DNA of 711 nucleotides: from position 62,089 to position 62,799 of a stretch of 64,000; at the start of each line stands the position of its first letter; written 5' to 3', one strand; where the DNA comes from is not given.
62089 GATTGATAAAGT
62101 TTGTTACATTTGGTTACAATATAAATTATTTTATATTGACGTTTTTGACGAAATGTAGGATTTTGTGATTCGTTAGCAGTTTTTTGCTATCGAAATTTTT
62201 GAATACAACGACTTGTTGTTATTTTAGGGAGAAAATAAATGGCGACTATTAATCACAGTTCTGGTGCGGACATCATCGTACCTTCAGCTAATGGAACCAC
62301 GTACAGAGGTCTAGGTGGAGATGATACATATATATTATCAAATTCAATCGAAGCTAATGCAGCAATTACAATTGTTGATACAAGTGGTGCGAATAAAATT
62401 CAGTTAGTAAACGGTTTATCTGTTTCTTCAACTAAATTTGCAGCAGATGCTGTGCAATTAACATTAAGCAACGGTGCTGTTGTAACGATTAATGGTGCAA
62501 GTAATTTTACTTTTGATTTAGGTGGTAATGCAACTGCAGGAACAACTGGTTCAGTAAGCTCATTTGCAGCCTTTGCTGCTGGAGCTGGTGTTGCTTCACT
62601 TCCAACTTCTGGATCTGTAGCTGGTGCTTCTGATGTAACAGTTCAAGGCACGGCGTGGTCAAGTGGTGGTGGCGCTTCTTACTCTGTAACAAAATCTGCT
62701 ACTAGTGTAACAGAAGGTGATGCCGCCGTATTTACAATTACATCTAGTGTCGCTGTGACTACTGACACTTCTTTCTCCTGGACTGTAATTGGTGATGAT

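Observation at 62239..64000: Giant RsaA-like surface protein begins with the same module that ends the metzincin and FG-GAP proteins: candidate S-layer plus Sap-like editing-protease system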

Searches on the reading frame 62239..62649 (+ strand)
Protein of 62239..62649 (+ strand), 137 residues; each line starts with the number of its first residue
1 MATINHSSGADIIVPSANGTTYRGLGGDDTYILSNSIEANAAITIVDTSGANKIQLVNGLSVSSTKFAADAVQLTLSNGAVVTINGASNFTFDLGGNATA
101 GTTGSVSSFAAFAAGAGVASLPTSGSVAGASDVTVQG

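Call 13: find_homologous_proteins(query=A1, max_evalue=0.001)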
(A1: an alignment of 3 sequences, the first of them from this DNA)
Query A1 (3 sequences) (137 aa, profile of the alignment): 226 proteins with E <= 0.001 among 1081 candidates; the best 120 are listed.
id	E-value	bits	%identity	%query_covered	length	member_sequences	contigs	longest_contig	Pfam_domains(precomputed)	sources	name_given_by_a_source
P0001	1.1e-69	251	40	97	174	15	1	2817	-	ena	-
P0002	4.4e-69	249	40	91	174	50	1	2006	-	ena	-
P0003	1.2e-68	247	39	97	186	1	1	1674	PF22660.3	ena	-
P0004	2.4e-68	246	40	93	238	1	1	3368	-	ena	-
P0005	3.5e-68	246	41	93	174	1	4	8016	-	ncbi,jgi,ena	jgi:hypothetical protein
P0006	6.3e-68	245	39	87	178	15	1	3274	-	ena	-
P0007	6.9e-68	245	40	94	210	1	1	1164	PF08240.18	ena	-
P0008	1.2e-67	244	39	87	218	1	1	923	-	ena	-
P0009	1.5e-67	244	40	97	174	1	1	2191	-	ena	-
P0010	3.5e-67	243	41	94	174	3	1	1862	-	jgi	jgi:hypothetical protein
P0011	2.0e-66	240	39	97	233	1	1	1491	-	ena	-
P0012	5.8e-66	239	38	88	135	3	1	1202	-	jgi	-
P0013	8.1e-66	238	40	97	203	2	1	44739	-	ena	-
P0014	9.9e-66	238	41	97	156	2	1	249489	-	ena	-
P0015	2.1e-65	237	39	97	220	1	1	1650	-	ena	-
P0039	1.2e-57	212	41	82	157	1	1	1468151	-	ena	-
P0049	2.5e-52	194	91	100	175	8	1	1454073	-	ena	-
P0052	6.9e-52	193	91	100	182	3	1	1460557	-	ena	-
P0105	4.5e-41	158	64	100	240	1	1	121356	-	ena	-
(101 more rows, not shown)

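Call 14: search_solved_structures(query=A1, max_evalue=10, show_alignments=3)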
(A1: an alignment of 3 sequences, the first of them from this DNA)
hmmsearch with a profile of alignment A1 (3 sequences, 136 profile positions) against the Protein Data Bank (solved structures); distinct sequences matched with E-value up to 10: 7.
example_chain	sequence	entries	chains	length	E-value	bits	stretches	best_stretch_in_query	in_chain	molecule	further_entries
8ga6_A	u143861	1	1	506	0.0033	20.7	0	43-80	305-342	THR6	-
6yqx_A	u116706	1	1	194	0.059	16.7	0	23-49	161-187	de novo designed TIM barrel DeNovoTIM13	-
4wig_A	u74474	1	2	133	0.5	13.7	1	50-92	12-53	Cytidine deaminase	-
2qej_C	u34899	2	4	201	0.54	13.6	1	14-45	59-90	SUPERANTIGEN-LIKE MOLECULE 7 | Superantigen-like protein SSL7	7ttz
4jdu_A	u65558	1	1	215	0.8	13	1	39-127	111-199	Aerotolerance-related membrane protein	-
3ijf_X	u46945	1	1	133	0.8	13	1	50-92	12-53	Cytidine deaminase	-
4wif_A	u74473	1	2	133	0.92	12.8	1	50-92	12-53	Cytidine deaminase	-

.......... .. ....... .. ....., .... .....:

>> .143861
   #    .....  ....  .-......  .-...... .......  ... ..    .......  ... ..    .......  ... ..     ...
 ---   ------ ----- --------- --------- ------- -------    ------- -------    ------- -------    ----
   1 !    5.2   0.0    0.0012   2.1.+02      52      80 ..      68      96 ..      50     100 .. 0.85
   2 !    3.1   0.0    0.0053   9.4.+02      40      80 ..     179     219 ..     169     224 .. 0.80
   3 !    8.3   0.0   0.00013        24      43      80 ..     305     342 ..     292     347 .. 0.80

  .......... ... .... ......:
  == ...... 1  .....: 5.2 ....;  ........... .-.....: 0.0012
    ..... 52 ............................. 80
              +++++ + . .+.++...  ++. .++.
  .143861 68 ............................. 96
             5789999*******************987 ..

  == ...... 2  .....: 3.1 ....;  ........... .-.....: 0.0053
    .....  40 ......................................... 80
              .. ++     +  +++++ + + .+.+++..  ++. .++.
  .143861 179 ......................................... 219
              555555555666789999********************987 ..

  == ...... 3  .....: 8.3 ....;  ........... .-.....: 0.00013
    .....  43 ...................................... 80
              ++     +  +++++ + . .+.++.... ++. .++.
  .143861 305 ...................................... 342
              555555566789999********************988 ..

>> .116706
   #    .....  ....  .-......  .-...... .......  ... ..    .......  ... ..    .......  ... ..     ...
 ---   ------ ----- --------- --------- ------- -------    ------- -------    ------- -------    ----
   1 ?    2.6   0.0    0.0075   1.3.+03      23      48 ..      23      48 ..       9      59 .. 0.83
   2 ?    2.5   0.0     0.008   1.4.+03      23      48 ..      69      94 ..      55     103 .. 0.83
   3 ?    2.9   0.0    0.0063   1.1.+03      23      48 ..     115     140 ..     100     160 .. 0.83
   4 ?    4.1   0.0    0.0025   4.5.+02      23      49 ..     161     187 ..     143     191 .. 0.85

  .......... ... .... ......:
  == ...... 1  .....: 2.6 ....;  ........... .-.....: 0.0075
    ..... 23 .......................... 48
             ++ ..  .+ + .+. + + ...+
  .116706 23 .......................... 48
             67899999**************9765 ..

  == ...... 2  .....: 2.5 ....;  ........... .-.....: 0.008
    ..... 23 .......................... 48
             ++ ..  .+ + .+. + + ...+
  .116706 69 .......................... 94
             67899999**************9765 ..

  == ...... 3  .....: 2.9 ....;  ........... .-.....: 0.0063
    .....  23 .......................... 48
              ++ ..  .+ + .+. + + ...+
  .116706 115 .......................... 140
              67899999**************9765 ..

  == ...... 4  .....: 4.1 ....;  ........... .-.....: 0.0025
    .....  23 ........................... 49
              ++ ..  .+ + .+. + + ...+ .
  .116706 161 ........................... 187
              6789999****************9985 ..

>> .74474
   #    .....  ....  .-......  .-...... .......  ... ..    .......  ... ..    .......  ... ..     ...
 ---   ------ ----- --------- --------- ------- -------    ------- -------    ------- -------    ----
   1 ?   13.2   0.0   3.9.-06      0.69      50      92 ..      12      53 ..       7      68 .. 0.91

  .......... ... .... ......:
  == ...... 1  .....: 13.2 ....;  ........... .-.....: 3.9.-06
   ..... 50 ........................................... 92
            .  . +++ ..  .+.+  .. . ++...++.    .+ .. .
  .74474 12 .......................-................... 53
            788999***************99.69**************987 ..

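Call 17: find_encoding_contigs(protein=P0049, flank=10000, max_places=6)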
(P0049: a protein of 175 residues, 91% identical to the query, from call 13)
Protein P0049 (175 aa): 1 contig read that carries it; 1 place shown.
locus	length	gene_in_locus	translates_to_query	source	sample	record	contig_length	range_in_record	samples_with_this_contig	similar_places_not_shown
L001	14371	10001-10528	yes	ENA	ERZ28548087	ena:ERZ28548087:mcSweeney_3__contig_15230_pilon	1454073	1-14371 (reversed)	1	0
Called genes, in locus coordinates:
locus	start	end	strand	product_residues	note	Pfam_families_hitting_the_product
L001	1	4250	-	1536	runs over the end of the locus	PF00310:GATase_2, PF04898:Glu_syn_central, PF01645:Glu_synthase, PF01493:GXGXG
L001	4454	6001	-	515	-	PF01039:Carboxyl_trans, PF03255:ACCA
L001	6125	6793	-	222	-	PF00854:PTR2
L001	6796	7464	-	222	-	PF07690:MFS_1, PF00854:PTR2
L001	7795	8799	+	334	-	-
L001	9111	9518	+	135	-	-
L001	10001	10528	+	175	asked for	-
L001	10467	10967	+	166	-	-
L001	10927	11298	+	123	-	-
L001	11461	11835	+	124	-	-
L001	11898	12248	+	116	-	-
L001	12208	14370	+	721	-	?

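Call 18: find_encoding_contigs(protein=P0052, flank=10000, max_places=4)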
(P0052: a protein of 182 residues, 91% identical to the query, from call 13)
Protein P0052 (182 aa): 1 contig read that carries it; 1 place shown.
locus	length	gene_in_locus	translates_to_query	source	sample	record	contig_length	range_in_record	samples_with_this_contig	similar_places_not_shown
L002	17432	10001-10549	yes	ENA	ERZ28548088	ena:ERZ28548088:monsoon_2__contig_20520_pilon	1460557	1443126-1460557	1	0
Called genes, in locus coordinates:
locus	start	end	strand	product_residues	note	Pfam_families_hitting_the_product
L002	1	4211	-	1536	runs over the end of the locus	PF00310:GATase_2, PF04898:Glu_syn_central, PF01645:Glu_synthase, PF01493:GXGXG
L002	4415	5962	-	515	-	PF01039:Carboxyl_trans, PF03255:ACCA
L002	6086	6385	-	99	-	-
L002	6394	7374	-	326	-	PF07690:MFS_1, PF00854:PTR2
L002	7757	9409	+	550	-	PF02095:Extensin_1 (weak)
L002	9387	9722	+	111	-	-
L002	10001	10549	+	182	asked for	-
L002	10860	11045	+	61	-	-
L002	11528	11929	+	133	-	-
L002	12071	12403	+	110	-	-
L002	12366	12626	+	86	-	-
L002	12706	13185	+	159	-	-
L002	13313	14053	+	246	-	PF00353:HemolysinCabind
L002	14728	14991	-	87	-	-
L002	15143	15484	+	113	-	-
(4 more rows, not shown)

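Call 19: find_encoding_contigs(protein=P0105, flank=10000, max_places=4)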
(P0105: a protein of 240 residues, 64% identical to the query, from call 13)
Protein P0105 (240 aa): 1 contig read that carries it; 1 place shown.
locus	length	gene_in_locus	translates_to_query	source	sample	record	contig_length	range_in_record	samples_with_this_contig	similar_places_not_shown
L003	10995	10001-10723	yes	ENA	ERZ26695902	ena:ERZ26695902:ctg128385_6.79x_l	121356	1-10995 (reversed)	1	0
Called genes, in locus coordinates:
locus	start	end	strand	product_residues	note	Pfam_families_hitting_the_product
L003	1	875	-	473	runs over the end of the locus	PF14691:Fer4_20, PF00070:Pyr_redox (faint), PF01266:DAO (weak), PF03486:HI0933_like (weak), PF07992:Pyr_redox_2, PF13450:NAD_binding_8, PF13738:Pyr_redox_3 (faint), PF01593:Amino_oxidase (weak)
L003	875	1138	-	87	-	PF01493:GXGXG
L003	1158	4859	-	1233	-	PF00310:GATase_2, PF04898:Glu_syn_central, PF01645:Glu_synthase, PF01493:GXGXG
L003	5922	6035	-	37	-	-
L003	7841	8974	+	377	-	-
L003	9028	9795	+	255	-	-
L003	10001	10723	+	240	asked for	-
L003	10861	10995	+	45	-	?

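Call 24: find_related_loci(query=A2, collection=genome_contigs, flank=10000)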
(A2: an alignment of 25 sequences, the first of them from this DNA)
Query A2 (137 aa) in genome_contigs; peptide patterns used: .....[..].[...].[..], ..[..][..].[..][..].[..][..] (x = any residue, [..] = any of these).
188 stretches matched a pattern; 102 encode a relative of the query (tblastn E <= 1e-3); the best 80 are kept; 73 distinct loci.
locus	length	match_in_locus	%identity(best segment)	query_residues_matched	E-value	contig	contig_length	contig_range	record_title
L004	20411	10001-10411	98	1-137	5e-81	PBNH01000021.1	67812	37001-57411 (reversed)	MAG: Rhodobiaceae bacterium isolate SP193 MHASMcontig_475885, whole genome shotgun sequence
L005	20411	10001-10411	98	1-137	1e-80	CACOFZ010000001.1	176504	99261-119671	uncultured PS1 clade bacterium isolate AH-321-D15 genome assembly, contig: AH-321-D15_NODE_1, whole genome shotgun seque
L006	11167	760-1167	85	1-136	3e-70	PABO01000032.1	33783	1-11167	MAG: Chloroflexota bacterium isolate NAT118 155636, whole genome shotgun sequence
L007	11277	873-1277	78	1-135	1e-63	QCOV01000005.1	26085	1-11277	OCS116 cluster bacterium AG-435-F03 Ga0172089_15, whole genome shotgun sequence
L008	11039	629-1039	87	1-137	3e-63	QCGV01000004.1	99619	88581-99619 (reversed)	OCS116 cluster bacterium AG-390-A19 Ga0172086_104, whole genome shotgun sequence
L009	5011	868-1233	80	1-122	4e-59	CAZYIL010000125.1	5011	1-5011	MAG TPA_asm: uncultured Marinoscillum sp. isolate SRP077602_co9_522 genome assembly, contig: NODE_28215_length_5011_cov_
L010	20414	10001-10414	66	1-137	5e-56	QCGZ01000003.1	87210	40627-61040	OCS116 cluster bacterium AG-390-I16 Ga0172087_103, whole genome shotgun sequence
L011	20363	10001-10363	71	1-123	2e-52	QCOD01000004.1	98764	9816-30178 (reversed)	OCS116 cluster bacterium AG-430-B22 Ga0172088_104, whole genome shotgun sequence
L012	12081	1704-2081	66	1-128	9e-50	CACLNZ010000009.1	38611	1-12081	uncultured PS1 clade bacterium isolate AG-464-P19 genome assembly, contig: AG-464-P19_NODE_9, whole genome shotgun seque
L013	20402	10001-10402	55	3-135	1e-43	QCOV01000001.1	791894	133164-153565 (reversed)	OCS116 cluster bacterium AG-435-F03 Ga0172089_11, whole genome shotgun sequence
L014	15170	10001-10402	55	3-135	8e-44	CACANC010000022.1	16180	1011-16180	uncultured PS1 clade bacterium isolate AG-343-O05 genome assembly, contig: AG-343-O05_NODE_22, whole genome shotgun sequ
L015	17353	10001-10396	53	3-135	3e-43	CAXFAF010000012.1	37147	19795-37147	MAG TPA_asm: uncultured bacterium isolate ERR599117_binner13_Refined_37 genome assembly, contig: ERZ841638.149, whole ge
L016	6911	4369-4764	52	3-135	2e-43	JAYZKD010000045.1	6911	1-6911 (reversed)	MAG: Pseudomonadota bacterium isolate XB_MAG275 DB_MAG275_0045, whole genome shotgun sequence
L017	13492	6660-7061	55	3-135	4e-43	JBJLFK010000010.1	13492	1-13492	MAG: Alphaproteobacteria bacterium isolate LRMED-253 Rhizobiales-LRMED-253-C13876, whole genome shotgun sequence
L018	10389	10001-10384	55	3-129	1e-40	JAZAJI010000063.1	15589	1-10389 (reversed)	MAG: Pseudomonadota bacterium isolate XB_MAG865 DB_MAG865_0063, whole genome shotgun sequence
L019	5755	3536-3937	53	1-135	8e-40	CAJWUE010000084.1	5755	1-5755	MAG TPA_asm: uncultured Rhodobiaceae bacterium isolate ERR599132_bin.81_MetaBAT_v2.12.1_MAG genome assembly, contig: NOD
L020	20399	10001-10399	48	3-136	2e-39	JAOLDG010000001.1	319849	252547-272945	Hyphomicrobiales bacterium isolate AH-657-K06 AH-657-K06_NODE_1, whole genome shotgun sequence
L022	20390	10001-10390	50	1-129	7e-39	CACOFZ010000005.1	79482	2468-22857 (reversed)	uncultured PS1 clade bacterium isolate AH-321-D15 genome assembly, contig: AH-321-D15_NODE_5, whole genome shotgun seque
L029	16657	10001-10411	49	1-136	2e-37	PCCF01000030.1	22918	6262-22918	MAG: Rhodobiaceae bacterium isolate NP1070 31446, whole genome shotgun sequence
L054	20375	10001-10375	43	1-127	5e-29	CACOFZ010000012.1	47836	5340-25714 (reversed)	uncultured PS1 clade bacterium isolate AH-321-D15 genome assembly, contig: AH-321-D15_NODE_12, whole genome shotgun sequ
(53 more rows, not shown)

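Call 27: search_protein_families(library=pfam, proteins=[L005:10001-16189:+, L005:16272-16895:+, L005:16888-18588:+, L005:18569-19861:+, L005:19858-20409:+, L005:7886-9769:+, L005:6793-7593:+], max_evalue=0.01)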
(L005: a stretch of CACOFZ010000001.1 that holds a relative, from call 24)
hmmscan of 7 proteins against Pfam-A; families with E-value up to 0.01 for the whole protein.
L005:10001-16189:+ (2062 aa): 1 family
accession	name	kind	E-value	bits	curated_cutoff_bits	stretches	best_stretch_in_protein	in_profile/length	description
PF00353.25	HemolysinCabind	-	6.3e-66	218.2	23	12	1609-1644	1-36/36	RTX calcium-binding nonapeptide repeat (4 copies)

L005:16272-16895:+ (207 aa): 5 families
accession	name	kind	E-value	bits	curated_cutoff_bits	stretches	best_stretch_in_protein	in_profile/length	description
PF08241.18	Methyltransf_11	-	2.7e-07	31.6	21.2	1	42-93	47-95/95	Methyltransferase domain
PF13489.12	Methyltransf_23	-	0.00017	21.8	27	1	47-163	72-160/164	Methyltransferase domain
PF13649.12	Methyltransf_25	-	0.00028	21.9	27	1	45-89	54-97/97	Methyltransferase domain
PF20922.3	Anamorsin_N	-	0.0036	17.5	27.1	1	49-94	44-88/163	Anamorsin, N-terminal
PF08242.18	Methyltransf_12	-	0.0054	17.9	30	1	48-91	57-98/98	Methyltransferase domain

L005:16888-18588:+ (566 aa): 3 families
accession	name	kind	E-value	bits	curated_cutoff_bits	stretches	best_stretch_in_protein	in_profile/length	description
PF00534.26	Glycos_transf_1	-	2.3e-18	66.7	26.4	1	206-353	3-141/172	Glycosyl transferases group 1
PF13692.12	Glyco_trans_1_4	-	1.4e-11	45.3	27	1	220-353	3-125/142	Glycosyl transferases group 1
PF20706.3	GT4-conflict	-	0.00022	20.7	26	1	291-357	270-334/385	Family 4 Glycosyltransferase in conflict systems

L005:18569-19861:+ (430 aa): 3 families
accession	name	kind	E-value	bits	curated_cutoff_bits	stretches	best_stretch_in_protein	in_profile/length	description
PF12000.14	Glyco_trans_4_3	-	1.4e-47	162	25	1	55-211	15-167/168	Glycosyl transferase family 4 group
PF00534.26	Glycos_transf_1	-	3e-22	79.4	26.4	1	227-405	6-171/172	Glycosyl transferases group 1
PF13692.12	Glyco_trans_1_4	-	2e-11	44.7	27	1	237-392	2-142/142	Glycosyl transferases group 1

L005:19858-20409:+ (183 aa): 1 family
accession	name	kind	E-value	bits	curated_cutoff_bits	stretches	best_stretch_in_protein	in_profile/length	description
PF00908.23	dTDP_sugar_isom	-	4.8e-56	189.5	27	1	7-175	4-167/168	dTDP-4-dehydrorhamnose 3,5-epimerase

L005:7886-9769:+ (627 aa): 0 families

L005:6793-7593:+ (266 aa): 1 family
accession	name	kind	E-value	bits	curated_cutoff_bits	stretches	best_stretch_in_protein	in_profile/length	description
PF01728.25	FtsJ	-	0.0013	19.1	24.1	1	94-233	18-158/181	FtsJ-like methyltransferase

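Call 33: search_protein_representatives(alignment_id=A2)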
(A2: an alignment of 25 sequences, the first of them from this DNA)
Query: 25 sequences, 186 profile positions. Proteins with E-value up to 0.001 (for the whole library): 857; up to 1e-10: 688; up to 1e-30: 228. The best 150 are listed.
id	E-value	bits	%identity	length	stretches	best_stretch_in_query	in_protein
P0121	7.5e-109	377.6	-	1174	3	5-147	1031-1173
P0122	2.8e-95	333.4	-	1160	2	4-147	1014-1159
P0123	4.1e-93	326.3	-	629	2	13-153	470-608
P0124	2.7e-90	317.1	-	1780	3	7-145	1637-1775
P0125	2.0e-86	304.5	-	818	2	7-148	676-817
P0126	6.0e-83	293.2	-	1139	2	8-170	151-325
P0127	1.6e-82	291.8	-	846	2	10-148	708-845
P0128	8.5e-82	289.4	-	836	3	13-148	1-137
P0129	3.3e-76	271.2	-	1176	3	13-149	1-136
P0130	7.3e-74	263.6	-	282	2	13-185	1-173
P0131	3.3e-65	235.4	-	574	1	5-167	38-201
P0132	4.9e-63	228.3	-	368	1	2-147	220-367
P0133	1.2e-61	223.7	-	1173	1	2-147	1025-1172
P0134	1.4e-61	223.5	-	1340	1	4-182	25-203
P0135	1.7e-61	223.3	-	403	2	13-175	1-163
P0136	2.9e-61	222.5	-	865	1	3-147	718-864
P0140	3.5e-60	219.0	-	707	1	2-145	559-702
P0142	9.2e-60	217.6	-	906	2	19-149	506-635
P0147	3.7e-59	215.6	-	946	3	15-159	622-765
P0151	2.0e-58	213.3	-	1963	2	21-149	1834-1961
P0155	3.6e-58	212.4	-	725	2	15-153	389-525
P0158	5.9e-58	211.7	-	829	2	14-148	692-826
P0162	1.4e-57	210.4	-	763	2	13-149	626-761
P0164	4.9e-57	208.7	-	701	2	9-148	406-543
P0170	1.5e-56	207.1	-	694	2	20-156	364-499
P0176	5.8e-56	205.2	-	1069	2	5-165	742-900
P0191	2.8e-54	199.7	-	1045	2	15-150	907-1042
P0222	3.3e-49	183.2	-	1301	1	2-145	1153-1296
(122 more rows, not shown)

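Call 35: search_solved_structures(query=L005:10001-16186:+, max_evalue=0.01)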
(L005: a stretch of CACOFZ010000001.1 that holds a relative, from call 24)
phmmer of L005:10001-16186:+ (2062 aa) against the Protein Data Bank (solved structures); distinct sequences matched with E-value up to 0.01: 36.
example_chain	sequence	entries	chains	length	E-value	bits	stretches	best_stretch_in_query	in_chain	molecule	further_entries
7usl_C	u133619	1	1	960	6.2e-39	136.5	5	1599-1676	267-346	Bifunctional hemolysin-adenylate cyclase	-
7rah_E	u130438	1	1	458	5.2e-23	83.7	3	1600-1676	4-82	Bifunctional adenylate cyclase toxin/hemolysin CyaA,Bifunctional adenylate cyclase toxin/h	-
6sus_A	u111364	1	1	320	2.6e-17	64.8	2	1607-1681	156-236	Bifunctional hemolysin/adenylate cyclase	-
9p6c_A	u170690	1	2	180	5.6e-12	47.2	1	1608-1673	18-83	Hemolysin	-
2z8z_A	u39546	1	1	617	2e-10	42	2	1590-1670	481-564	Lipase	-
1sat_A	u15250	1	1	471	6.7e-10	40.3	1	1581-1693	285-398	SERRATIA PROTEASE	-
1af0_A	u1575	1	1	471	9e-10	39.8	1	1581-1693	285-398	SERRATIA PROTEASE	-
1srp_A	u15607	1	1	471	9.6e-10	39.8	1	1581-1692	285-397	SERRALYSIN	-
9p0c_A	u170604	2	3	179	1.1e-09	39.5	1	1608-1681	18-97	Hemolysin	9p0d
5cvw_A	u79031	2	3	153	1.3e-09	39.3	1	1611-1681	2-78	Bifunctional hemolysin/adenylate cyclase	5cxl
4i35_A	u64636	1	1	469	1.6e-09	39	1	1581-1693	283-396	Serralysin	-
5d7w_A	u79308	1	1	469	1.6e-09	39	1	1581-1693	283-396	Serralysin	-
1smp_A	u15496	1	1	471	1.6e-09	39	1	1581-1693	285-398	SERRATIA METALLO PROTEINASE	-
1go7_P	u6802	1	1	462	1.7e-08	35.6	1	1582-1692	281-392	PROTEASE C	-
6ixx_A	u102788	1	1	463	1.7e-08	35.6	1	1558-1708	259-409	Alkaline metalloprotease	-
2z8x_A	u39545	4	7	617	3.2e-08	34.7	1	1590-1670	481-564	Lipase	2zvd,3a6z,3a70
2qua_A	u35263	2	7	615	1.5e-06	29.1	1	1597-1704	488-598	Extracellular lipase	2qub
1g9k_A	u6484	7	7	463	3.4e-06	28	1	1562-1695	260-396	SERRALYSIN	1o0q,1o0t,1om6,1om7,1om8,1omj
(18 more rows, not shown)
